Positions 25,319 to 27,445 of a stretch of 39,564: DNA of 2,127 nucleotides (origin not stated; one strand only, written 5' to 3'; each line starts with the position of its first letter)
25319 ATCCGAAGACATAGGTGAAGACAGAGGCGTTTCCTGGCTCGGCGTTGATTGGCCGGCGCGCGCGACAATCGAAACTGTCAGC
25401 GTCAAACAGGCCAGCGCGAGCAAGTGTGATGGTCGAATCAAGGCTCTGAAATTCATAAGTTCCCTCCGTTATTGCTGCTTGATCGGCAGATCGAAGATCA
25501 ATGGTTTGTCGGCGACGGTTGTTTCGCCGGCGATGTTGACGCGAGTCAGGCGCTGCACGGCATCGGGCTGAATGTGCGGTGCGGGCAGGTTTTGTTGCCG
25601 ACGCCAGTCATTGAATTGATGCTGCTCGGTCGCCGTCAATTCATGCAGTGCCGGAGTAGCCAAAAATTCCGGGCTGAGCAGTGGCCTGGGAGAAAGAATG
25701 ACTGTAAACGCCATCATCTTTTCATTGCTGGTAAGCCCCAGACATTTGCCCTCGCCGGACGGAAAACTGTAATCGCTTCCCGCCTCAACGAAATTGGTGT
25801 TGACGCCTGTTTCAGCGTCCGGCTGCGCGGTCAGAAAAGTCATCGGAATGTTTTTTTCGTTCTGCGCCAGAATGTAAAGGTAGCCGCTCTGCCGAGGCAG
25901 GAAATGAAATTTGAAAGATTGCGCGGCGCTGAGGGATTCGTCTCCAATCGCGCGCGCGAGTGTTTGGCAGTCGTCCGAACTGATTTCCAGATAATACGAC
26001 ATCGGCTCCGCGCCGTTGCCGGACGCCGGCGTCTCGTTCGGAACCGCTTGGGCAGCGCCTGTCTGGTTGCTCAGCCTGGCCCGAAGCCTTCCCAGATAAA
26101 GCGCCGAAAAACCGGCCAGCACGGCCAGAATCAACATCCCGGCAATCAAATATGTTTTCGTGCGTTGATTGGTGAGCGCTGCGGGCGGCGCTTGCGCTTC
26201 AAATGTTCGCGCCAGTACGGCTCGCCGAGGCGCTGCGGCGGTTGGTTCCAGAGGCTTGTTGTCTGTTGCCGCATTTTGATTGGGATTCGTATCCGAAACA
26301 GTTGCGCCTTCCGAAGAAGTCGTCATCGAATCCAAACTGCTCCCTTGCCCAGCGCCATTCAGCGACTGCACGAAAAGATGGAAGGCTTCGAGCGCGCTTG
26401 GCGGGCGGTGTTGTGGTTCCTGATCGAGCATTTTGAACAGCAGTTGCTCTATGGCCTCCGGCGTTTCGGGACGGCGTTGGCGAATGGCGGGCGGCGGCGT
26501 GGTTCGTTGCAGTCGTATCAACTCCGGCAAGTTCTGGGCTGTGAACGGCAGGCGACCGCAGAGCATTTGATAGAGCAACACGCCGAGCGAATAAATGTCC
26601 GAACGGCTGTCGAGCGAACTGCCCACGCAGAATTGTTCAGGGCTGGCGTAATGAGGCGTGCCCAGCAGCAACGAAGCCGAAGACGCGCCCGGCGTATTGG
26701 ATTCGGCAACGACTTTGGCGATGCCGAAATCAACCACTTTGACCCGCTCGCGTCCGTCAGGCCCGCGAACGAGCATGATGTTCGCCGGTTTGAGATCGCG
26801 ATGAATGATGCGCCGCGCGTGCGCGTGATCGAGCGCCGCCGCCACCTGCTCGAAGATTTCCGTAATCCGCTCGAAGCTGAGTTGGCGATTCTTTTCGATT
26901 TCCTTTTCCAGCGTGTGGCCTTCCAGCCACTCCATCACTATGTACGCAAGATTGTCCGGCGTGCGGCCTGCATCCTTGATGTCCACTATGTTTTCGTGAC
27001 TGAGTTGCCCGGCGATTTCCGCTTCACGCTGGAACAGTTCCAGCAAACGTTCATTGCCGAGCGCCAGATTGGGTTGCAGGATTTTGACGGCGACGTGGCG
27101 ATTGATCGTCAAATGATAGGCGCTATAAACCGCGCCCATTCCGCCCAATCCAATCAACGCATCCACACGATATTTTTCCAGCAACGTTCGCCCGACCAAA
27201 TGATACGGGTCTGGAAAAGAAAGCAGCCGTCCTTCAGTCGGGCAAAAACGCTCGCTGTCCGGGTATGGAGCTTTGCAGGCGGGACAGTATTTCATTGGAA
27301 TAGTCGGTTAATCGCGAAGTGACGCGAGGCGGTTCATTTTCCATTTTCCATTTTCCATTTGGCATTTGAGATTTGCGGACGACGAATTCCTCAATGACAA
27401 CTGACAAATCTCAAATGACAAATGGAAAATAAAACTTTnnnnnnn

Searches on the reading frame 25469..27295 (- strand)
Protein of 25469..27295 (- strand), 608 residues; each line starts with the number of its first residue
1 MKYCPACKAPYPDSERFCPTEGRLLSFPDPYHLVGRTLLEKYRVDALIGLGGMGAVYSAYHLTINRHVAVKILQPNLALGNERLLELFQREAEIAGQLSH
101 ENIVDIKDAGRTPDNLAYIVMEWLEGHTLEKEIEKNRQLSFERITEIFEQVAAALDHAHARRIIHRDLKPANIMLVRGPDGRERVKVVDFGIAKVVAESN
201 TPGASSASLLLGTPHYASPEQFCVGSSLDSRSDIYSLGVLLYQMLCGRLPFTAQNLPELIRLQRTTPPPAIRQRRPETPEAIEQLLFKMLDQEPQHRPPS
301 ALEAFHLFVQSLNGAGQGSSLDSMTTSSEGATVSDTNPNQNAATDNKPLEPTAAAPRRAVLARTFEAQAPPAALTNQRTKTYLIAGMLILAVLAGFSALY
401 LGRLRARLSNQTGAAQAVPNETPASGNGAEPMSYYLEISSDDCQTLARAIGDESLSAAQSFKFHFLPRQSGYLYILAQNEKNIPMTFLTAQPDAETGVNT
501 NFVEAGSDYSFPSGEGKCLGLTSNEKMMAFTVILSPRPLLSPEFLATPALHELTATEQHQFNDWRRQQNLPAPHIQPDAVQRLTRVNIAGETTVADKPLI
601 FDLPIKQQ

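Call 30: search_protein_families(library=pfam, proteins=[window:25469-27295:-], max_evalue=0.001)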
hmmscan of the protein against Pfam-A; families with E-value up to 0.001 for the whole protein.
window:25469-27295:- (608 aa): 5 families
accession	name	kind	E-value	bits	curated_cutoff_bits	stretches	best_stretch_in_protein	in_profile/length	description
PF00069.31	Pkinase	-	2.2e-52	178.5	31.7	1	42-298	1-252/263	Protein kinase domain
PF07714.23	PK_Tyr_Ser-Thr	-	1.1e-31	110.5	23.1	1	45-298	4-249/258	Protein tyrosine and serine/threonine kinase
PF03109.22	ABC1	-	3.8e-07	29.9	22.9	1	118-198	144-219/244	ABC1 atypical kinase-like domain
PF06293.20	Kdo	-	1e-05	25.5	21.3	1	115-190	90-166/207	Lipopolysaccharide kinase (Kdo/WaaP) family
PF14326.11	DUF4384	-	0.00052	20.5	27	0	460-514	7-56/81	Domain of unknown function (DUF4384)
